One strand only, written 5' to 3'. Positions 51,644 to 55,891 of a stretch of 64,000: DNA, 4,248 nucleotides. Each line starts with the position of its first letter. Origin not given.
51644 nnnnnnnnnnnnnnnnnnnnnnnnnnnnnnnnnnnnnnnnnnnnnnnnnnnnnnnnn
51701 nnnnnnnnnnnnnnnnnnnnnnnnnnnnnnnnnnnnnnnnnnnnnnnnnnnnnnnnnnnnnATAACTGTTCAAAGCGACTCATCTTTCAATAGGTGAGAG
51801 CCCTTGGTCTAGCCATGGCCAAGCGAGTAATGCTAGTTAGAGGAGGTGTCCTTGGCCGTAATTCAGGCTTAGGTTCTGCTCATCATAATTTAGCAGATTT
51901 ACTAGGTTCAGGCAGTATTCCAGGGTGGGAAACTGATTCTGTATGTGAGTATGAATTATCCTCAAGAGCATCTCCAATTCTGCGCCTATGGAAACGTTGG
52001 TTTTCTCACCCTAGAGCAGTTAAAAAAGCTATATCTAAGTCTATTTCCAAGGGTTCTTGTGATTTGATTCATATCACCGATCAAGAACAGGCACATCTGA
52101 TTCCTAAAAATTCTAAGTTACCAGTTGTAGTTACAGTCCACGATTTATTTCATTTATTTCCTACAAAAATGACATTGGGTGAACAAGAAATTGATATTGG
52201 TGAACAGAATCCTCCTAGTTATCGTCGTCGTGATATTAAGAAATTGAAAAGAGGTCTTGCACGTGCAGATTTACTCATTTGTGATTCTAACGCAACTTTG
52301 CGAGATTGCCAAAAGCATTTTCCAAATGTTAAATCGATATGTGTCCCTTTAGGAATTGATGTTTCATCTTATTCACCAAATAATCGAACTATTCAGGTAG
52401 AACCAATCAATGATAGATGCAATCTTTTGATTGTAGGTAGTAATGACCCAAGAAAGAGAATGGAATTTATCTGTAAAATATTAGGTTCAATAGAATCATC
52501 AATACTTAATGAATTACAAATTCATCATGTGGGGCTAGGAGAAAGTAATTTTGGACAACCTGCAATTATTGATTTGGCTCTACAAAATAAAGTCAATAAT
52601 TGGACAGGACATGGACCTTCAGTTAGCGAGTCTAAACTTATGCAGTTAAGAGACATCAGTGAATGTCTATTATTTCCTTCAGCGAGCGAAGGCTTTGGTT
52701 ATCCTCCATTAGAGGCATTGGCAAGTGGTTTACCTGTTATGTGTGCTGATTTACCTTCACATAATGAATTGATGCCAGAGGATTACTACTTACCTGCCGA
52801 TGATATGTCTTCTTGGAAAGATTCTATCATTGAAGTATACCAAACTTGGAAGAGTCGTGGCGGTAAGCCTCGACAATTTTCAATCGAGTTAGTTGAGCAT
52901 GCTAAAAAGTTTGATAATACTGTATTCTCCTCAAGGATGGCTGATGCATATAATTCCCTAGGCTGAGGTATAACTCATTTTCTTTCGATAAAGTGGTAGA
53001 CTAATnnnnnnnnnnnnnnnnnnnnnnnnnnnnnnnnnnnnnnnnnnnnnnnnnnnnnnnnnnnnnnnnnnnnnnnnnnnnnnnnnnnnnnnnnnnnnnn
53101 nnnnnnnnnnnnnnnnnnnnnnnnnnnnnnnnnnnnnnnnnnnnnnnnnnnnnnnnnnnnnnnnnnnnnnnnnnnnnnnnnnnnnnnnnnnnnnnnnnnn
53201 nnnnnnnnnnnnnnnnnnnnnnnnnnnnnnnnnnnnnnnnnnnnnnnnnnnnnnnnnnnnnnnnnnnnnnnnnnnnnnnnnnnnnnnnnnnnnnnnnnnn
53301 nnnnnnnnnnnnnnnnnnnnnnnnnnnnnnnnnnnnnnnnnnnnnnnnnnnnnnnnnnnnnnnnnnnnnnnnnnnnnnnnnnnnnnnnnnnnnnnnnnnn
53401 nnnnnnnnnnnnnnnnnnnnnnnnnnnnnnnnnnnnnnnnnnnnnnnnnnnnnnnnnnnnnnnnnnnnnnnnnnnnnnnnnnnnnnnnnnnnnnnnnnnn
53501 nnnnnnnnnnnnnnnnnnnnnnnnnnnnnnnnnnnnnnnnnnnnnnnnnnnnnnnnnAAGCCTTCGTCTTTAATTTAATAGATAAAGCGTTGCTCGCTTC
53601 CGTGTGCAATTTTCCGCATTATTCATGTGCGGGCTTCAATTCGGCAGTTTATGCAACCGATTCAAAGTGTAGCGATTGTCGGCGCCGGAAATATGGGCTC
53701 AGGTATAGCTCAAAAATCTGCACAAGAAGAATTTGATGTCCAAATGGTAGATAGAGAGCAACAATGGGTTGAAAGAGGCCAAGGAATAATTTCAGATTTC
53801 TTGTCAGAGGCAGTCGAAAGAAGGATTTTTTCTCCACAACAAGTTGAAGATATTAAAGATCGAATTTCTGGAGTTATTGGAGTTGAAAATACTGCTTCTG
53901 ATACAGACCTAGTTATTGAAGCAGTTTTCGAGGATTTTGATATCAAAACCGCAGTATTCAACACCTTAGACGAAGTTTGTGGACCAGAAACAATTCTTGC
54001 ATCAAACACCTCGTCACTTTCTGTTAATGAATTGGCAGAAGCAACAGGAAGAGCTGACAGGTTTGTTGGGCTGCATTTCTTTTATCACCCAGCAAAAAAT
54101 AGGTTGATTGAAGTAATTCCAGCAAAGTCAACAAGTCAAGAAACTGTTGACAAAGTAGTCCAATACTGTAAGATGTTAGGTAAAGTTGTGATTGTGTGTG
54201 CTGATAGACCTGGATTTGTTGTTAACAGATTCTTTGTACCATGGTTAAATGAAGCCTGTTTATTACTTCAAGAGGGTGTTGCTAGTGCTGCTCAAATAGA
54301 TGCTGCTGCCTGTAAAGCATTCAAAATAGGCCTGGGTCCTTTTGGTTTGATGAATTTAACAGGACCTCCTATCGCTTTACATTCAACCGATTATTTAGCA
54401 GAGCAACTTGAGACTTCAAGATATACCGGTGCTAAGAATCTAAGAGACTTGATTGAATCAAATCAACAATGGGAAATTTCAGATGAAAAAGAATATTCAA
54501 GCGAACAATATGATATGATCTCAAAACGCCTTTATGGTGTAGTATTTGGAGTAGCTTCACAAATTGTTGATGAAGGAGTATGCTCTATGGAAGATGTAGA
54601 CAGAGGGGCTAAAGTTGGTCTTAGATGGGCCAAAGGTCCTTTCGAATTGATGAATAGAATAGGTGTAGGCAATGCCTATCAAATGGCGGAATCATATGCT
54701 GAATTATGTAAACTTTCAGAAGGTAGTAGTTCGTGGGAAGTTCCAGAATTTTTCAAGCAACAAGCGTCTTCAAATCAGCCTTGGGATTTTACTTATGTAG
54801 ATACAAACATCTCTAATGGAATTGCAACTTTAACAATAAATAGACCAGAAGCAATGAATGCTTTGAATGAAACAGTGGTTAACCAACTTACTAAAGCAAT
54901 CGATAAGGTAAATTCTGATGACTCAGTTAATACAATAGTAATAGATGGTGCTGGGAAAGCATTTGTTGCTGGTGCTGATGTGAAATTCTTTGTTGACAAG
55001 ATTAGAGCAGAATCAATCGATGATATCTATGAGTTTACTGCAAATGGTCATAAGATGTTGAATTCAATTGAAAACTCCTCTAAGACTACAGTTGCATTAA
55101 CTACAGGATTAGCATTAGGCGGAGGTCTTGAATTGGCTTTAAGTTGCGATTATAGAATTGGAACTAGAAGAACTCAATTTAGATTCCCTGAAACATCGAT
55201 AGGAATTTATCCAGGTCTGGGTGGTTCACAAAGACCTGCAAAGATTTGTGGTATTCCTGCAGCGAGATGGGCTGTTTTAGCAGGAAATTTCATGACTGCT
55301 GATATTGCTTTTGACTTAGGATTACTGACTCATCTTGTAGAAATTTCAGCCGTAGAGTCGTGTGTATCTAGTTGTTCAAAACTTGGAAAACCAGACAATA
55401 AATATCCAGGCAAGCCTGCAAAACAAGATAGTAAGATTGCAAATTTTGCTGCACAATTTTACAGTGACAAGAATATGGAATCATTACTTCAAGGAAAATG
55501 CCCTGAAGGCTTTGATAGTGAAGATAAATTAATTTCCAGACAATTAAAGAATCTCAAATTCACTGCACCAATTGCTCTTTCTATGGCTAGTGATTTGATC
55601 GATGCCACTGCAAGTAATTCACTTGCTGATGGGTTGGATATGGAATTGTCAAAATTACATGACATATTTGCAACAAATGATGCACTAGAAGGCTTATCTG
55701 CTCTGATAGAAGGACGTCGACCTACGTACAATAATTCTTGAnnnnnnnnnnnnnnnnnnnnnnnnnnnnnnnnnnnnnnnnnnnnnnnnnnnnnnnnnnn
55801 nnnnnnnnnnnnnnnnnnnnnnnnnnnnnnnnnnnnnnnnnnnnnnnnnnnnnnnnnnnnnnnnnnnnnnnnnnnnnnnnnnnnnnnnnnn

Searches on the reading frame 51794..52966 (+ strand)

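Call 61: search_protein_families(library=pfam, proteins=[window:51794-52966:+], max_evalue=0.00001)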
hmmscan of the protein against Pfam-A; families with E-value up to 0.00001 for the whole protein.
window:51794-52966:+ (390 aa): 3 families
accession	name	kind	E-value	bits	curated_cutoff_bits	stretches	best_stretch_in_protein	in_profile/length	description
PF00534.26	Glycos_transf_1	-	7.5e-11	42.3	26.4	1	207-350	14-157/172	Glycosyl transferases group 1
PF13692.12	Glyco_trans_1_4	-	2.1e-10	41.5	27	1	210-350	3-141/142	Glycosyl transferases group 1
PF13439.12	Glyco_transf_4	-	2.5e-09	37.8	28.5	1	58-191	46-169/170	Glycosyltransferase Family 4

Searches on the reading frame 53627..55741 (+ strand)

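Call 61: search_protein_families(library=pfam, proteins=[window:53627-55741:+], max_evalue=0.00001)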
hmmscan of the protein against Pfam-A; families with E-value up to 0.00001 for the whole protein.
window:53627-55741:+ (704 aa): 4 families
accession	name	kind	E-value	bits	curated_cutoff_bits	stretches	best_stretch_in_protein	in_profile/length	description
PF02737.24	3HCDH_N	-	1.6e-55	188.2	22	1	14-193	1-179/180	3-hydroxyacyl-CoA dehydrogenase, NAD binding domain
PF16113.10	ECH_2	-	1.6e-46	159.8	27.2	1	400-701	2-318/335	Enoyl-CoA hydratase/isomerase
PF00378.25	ECH_1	-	8.9e-40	137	27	1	395-578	2-181/251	Enoyl-CoA hydratase/isomerase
PF00725.27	3HCDH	-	4.9e-28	97.9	22.1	2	196-280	1-85/97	3-hydroxyacyl-CoA dehydrogenase, C-terminal domain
